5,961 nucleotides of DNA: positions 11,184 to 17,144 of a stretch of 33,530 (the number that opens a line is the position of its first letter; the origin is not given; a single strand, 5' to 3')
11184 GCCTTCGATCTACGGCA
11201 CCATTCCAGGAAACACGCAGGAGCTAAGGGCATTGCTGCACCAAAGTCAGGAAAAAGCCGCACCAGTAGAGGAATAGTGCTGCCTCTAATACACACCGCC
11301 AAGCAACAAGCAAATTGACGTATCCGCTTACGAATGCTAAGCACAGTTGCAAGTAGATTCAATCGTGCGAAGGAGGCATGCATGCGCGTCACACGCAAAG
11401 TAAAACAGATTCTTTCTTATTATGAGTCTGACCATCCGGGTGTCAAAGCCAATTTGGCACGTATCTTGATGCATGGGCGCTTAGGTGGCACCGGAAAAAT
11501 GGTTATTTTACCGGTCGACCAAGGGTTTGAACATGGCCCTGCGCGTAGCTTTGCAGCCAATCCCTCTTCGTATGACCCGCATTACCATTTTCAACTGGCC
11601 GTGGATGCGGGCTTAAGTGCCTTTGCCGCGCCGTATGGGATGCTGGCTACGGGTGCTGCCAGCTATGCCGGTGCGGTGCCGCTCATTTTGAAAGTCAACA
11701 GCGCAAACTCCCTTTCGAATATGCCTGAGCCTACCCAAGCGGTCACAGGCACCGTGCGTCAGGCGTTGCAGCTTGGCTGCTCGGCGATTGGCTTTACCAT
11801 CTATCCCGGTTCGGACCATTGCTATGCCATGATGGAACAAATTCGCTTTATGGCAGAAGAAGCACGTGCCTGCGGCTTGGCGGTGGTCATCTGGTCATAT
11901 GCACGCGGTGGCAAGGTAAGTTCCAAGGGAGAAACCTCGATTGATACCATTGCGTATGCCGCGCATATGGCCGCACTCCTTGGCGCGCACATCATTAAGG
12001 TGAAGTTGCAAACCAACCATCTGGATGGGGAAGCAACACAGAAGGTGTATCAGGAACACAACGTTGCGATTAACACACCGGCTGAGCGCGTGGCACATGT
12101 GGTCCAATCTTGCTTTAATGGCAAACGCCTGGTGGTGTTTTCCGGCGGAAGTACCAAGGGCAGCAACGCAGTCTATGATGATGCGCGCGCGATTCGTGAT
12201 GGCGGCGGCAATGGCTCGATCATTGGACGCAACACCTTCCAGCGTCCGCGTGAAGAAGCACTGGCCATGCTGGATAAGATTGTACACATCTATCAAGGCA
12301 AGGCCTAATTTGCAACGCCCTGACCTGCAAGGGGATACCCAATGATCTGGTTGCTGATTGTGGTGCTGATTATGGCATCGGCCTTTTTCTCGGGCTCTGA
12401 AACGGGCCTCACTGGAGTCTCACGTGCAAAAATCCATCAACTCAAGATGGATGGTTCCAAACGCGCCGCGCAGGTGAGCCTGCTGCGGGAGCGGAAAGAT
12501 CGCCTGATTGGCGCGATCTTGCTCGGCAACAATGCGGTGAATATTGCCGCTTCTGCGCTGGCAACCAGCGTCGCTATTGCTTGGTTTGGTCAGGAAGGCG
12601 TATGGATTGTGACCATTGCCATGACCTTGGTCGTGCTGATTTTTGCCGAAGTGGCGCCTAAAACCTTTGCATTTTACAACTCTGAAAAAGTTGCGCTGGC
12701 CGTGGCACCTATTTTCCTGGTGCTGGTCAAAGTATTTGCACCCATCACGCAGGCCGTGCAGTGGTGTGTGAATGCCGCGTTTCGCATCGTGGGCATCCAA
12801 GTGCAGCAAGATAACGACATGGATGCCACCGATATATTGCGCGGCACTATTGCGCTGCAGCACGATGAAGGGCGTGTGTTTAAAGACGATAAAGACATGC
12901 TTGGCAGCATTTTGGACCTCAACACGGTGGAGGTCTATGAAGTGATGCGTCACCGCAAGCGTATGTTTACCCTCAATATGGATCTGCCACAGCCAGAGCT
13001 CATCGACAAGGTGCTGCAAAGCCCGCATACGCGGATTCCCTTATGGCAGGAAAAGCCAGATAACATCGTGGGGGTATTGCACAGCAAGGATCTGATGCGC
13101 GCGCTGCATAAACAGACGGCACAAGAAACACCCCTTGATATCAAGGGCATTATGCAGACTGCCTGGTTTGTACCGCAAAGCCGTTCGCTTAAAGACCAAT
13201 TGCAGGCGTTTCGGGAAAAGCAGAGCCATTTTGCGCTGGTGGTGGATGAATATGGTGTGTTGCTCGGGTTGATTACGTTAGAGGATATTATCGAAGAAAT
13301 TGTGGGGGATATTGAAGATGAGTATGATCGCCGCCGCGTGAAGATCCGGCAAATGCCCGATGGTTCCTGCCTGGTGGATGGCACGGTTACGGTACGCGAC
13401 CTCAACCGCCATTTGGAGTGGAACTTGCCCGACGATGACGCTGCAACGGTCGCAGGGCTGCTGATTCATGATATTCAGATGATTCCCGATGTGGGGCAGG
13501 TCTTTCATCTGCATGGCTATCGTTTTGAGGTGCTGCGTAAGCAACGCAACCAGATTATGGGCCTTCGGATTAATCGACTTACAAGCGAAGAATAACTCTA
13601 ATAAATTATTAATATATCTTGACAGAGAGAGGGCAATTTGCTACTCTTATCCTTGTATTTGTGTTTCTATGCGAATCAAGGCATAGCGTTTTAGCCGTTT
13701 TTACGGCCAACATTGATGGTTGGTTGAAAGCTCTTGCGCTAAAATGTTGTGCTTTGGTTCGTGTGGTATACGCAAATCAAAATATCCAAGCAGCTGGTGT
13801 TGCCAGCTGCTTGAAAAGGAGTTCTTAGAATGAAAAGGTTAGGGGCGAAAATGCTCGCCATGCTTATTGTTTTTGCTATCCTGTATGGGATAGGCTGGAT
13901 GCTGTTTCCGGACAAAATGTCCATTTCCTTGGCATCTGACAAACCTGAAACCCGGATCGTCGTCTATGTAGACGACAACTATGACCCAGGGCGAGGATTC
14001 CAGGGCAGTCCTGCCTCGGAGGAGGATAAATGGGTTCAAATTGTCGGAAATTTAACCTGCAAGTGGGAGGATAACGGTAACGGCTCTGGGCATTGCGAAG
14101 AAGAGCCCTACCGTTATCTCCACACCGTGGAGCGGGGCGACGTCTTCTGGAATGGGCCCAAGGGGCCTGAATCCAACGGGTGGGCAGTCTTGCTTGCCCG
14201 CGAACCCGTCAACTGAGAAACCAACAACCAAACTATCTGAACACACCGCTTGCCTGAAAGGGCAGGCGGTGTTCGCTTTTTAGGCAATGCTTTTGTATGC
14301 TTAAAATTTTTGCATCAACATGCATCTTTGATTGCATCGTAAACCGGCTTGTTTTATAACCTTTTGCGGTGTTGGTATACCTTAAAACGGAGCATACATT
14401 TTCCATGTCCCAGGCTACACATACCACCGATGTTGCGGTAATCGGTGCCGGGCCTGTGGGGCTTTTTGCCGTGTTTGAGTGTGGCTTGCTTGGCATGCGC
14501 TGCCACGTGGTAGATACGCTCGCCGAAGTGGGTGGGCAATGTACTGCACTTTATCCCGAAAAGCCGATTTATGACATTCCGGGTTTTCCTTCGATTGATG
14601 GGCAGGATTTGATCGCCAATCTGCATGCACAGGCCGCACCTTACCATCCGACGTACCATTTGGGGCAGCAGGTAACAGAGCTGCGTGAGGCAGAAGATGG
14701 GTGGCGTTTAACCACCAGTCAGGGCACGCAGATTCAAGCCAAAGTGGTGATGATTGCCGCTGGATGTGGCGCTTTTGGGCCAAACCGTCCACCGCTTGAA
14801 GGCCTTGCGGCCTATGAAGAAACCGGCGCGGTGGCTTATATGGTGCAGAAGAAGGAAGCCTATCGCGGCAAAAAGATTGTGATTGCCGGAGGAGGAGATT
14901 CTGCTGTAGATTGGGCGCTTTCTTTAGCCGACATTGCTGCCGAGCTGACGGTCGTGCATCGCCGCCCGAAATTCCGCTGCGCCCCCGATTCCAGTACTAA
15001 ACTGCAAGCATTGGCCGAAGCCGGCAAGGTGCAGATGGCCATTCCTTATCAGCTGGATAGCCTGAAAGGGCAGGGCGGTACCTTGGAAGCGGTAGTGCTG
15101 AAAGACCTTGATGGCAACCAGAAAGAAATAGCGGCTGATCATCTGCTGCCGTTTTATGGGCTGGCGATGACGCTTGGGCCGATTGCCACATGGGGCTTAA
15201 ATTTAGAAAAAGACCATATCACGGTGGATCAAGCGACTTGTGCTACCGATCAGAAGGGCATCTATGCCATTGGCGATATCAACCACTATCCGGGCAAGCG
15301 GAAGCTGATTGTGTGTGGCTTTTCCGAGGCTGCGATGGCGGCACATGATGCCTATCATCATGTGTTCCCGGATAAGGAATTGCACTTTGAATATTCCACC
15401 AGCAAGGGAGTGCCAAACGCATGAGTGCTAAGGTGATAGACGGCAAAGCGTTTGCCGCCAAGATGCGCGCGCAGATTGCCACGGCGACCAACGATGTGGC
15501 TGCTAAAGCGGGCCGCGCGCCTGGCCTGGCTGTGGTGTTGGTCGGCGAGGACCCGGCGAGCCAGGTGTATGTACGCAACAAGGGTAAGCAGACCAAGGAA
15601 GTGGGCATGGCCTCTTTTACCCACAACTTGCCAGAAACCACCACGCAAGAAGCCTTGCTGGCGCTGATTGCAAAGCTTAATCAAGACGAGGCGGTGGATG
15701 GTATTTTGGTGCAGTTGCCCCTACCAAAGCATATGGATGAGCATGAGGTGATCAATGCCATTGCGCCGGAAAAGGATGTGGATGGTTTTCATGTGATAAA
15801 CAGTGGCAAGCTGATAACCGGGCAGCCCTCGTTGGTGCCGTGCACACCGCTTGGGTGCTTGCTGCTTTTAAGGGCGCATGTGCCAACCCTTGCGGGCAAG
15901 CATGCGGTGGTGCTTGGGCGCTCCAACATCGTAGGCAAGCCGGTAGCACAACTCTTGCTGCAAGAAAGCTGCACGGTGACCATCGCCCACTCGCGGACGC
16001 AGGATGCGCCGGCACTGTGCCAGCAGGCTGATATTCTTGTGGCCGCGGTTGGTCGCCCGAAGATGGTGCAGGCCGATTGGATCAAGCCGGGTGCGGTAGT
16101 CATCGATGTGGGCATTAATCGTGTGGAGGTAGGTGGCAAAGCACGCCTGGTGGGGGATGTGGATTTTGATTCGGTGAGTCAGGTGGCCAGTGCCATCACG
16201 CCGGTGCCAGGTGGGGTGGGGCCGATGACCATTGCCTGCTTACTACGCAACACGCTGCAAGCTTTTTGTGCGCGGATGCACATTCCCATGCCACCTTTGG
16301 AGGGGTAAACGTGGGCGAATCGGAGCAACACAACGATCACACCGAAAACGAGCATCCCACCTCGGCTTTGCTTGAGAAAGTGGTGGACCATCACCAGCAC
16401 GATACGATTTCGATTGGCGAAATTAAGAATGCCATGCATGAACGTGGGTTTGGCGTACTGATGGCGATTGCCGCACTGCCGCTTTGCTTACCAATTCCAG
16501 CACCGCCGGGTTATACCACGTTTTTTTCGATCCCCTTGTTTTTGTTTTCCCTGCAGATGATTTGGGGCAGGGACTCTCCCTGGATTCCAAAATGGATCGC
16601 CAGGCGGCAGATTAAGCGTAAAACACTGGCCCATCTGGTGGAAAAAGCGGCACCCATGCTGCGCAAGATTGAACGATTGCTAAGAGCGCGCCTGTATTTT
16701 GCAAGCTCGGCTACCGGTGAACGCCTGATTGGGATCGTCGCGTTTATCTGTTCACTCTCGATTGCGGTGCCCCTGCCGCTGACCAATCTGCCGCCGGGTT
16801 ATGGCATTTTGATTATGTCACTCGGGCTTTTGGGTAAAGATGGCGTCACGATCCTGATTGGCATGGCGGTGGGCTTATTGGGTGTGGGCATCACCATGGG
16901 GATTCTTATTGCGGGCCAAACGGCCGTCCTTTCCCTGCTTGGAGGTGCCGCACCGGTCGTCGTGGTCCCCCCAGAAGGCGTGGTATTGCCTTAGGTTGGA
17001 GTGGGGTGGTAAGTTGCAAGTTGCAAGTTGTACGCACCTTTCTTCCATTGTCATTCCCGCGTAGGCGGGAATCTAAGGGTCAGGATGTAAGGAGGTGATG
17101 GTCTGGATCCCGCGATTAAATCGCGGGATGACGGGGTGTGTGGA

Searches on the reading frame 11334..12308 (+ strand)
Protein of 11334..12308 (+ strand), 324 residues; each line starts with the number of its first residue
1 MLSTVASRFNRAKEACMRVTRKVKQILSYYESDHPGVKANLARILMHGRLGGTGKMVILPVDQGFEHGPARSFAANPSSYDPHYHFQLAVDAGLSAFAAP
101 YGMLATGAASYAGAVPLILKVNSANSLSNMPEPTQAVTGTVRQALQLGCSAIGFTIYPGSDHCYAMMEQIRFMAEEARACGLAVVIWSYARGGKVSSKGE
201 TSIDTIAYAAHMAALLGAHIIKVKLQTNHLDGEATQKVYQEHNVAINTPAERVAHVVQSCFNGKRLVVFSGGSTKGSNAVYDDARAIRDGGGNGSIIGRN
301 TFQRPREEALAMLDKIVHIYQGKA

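Call 21: search_protein_families(library=pfam, proteins=[window:11334-12308:+], max_evalue=0.001)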
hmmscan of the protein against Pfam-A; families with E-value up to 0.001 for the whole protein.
window:11334-12308:+ (324 aa): 1 family
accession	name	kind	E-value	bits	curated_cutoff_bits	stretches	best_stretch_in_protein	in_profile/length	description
PF01791.15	DeoC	-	3.3e-32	112.4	23.8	1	57-304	2-229/229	DeoC/LacD family aldolase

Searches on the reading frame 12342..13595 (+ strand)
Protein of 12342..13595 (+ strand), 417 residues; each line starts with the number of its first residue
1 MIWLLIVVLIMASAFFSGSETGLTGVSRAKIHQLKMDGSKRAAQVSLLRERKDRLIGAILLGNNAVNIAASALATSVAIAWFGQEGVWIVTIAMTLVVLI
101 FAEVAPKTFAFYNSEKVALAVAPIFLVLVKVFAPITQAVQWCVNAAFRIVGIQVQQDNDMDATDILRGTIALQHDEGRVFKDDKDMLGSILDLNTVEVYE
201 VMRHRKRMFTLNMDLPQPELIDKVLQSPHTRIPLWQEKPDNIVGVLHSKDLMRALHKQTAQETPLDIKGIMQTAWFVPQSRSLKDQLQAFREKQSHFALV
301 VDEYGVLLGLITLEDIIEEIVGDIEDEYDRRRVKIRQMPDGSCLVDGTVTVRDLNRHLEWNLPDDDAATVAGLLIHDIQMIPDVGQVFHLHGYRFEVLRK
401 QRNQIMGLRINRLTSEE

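Call 21: search_protein_families(library=pfam, proteins=[window:12342-13595:+], max_evalue=0.001)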
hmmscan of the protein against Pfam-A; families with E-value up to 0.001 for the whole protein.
window:12342-13595:+ (417 aa): 3 families
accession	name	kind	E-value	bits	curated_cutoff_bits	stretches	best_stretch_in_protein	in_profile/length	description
PF01595.25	CNNM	-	3.9e-47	160.7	28.4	1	4-180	1-178/181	Cyclin M transmembrane N-terminal domain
PF03471.22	CorC_HlyC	-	3.8e-21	75.3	27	1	337-412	2-79/81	Transporter associated domain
PF00571.33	CBS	-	1.1e-15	58.1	24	2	270-321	4-56/57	CBS domain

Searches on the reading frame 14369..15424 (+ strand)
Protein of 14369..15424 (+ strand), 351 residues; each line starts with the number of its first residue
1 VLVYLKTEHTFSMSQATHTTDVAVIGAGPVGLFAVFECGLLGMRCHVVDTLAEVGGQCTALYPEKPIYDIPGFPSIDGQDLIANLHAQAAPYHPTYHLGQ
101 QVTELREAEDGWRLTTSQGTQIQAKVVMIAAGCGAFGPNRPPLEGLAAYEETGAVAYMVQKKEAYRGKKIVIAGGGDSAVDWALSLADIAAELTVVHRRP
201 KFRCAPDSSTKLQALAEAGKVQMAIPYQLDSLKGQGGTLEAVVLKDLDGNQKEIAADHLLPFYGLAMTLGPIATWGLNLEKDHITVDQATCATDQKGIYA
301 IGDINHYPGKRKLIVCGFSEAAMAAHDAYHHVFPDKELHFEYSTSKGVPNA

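Call 21: search_protein_families(library=pfam, proteins=[window:14369-15424:+], max_evalue=0.001)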
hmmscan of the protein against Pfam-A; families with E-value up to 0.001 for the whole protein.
window:14369-15424:+ (351 aa): 8 families
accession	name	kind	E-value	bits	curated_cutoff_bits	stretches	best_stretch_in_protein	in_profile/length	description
PF07992.20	Pyr_redox_2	-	2e-26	93.5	26.1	1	21-310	2-278/291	Pyridine nucleotide-disulphide oxidoreductase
PF13738.12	Pyr_redox_3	-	5e-21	75.7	30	1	96-302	98-305/305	Pyridine nucleotide-disulphide oxidoreductase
PF00070.33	Pyr_redox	-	1.6e-12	48.2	22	1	169-246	1-81/82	Pyridine nucleotide-disulphide oxidoreductase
PF03486.20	HI0933_like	-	4.3e-08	33.4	50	0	21-55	2-36/244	HI0933-like protein Rossmann domain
PF01266.30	DAO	-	2.4e-05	24.5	27.9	0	75-135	145-206/353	FAD dependent oxidoreductase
PF13454.12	NAD_binding_9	-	9e-05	22.9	21.8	0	81-132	102-153/155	FAD-NAD(P)-binding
PF01494.25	FAD_binding_3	-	0.00033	20.4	22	0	20-53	2-35/349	FAD binding domain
PF13434.12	Lys_Orn_oxgnase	-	0.00058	19.5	21.3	0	99-209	115-232/339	L-lysine 6-monooxygenase/L-ornithine 5-monooxygenase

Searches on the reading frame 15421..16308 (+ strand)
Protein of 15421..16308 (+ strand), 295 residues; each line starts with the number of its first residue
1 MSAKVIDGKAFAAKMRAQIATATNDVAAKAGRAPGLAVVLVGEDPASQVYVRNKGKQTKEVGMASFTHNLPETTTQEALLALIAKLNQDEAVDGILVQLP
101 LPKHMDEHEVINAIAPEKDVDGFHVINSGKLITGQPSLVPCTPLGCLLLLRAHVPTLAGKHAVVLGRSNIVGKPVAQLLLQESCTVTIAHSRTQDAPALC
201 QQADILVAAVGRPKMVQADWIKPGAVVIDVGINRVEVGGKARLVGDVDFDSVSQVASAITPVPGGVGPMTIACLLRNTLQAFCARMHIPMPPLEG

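Call 21: search_protein_families(library=pfam, proteins=[window:15421-16308:+], max_evalue=0.001)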
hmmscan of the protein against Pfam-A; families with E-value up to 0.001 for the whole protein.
window:15421-16308:+ (295 aa): 2 families
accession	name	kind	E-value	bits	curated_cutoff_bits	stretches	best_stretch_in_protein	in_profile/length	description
PF02882.25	THF_DHG_CYH_C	-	8.7e-69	230.3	27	1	124-283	1-157/160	Tetrahydrofolate dehydrogenase/cyclohydrolase, NAD(P)-binding domain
PF00763.28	THF_DHG_CYH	-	6.1e-45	152.6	32.8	1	6-121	1-115/115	Tetrahydrofolate dehydrogenase/cyclohydrolase, catalytic domain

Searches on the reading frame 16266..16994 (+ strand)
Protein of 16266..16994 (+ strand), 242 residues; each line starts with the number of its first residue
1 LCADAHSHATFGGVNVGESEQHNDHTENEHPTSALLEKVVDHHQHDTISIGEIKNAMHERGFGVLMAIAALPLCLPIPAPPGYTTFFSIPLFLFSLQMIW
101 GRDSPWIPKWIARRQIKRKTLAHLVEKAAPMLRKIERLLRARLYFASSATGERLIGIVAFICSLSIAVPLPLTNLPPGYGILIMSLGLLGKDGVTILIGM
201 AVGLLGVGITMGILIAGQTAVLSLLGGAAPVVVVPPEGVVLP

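Call 21: search_protein_families(library=pfam, proteins=[window:16266-16994:+], max_evalue=0.001)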
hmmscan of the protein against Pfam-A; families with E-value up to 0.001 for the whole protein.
window:16266-16994:+ (242 aa): 1 family
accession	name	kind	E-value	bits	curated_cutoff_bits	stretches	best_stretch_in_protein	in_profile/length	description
PF06055.17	ExoD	-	6.3e-60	202.1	23.8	1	33-210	2-178/180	Exopolysaccharide synthesis, ExoD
